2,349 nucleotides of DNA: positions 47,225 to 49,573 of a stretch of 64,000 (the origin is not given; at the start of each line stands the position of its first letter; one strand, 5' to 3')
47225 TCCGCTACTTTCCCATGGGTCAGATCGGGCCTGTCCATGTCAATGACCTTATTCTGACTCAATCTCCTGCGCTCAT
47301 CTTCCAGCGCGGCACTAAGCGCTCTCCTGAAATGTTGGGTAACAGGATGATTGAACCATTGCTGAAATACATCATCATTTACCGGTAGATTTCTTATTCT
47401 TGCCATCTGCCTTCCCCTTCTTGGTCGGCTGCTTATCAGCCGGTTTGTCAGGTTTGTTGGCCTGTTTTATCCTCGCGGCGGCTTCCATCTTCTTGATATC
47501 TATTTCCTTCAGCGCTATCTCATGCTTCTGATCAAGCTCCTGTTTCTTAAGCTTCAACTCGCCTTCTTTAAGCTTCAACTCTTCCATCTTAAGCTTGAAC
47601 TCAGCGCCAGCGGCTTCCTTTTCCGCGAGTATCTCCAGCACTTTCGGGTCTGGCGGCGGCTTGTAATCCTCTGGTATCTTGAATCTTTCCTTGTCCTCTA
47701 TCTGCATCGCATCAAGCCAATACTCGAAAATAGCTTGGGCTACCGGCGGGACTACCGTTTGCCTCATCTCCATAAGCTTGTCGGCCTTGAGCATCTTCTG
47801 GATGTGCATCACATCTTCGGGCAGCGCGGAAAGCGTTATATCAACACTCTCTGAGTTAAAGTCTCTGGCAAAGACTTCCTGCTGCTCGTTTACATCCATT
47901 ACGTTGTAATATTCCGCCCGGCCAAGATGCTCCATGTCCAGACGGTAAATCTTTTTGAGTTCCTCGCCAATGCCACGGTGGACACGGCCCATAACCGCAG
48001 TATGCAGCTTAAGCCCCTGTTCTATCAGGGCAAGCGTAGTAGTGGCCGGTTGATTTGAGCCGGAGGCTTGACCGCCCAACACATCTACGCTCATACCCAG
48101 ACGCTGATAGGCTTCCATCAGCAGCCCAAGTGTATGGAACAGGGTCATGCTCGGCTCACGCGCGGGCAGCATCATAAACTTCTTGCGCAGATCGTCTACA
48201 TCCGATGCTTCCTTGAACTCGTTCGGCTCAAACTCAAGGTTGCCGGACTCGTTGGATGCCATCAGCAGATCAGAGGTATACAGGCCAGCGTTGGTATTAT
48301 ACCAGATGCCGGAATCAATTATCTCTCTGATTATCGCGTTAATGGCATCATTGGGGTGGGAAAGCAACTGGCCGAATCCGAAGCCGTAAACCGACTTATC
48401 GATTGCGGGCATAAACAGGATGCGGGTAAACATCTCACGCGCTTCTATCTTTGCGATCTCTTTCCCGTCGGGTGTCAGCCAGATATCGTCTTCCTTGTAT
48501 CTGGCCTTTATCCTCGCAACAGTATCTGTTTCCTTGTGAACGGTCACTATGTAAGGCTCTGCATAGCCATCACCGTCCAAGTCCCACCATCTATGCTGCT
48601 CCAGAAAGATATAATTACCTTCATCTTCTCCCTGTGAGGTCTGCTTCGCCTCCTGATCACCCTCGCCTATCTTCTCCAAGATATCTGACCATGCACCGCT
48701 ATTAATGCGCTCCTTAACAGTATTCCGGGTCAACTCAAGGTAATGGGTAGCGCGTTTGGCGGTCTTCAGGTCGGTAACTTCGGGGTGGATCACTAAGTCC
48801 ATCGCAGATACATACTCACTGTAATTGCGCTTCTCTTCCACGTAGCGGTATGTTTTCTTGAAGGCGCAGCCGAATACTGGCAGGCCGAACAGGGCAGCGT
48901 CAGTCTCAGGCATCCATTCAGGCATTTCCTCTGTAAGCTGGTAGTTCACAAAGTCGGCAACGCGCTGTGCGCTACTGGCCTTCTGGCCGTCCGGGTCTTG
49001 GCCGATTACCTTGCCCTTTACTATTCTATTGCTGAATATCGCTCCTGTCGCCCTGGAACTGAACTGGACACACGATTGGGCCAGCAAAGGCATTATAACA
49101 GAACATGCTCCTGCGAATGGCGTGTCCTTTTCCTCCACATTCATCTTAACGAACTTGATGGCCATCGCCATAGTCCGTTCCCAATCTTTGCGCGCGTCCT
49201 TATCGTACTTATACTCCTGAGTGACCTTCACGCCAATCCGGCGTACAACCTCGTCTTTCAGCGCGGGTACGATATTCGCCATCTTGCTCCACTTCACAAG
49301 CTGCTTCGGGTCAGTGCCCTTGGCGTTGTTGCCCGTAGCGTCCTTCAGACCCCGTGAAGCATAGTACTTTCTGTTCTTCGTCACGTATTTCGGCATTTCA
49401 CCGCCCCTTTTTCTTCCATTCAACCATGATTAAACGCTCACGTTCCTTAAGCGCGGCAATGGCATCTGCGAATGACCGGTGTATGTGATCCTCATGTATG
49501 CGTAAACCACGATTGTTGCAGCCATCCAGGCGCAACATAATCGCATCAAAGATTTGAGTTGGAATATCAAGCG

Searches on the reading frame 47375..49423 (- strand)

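Call 20: search_protein_families(library=phrogs, proteins=[window:47375-49423:-], max_evalue=0.001)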
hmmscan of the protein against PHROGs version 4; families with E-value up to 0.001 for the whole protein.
window:47375-49423:- (682 aa): 1 family
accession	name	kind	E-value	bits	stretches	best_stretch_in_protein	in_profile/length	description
phrog_1216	-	head and packaging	2e-23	83.8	1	177-660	189-676/714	portal protein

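Call 102: search_protein_families(library=pfam, proteins=[window:47375-49423:-], max_evalue=0.01)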
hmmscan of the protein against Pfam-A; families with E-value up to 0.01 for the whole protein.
window:47375-49423:- (682 aa): 1 family
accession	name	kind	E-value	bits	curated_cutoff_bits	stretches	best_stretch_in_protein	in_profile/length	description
PF23899.1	SU10_portal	-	1.9e-10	40.2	30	1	193-605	183-588/593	Phage SU10 portal protein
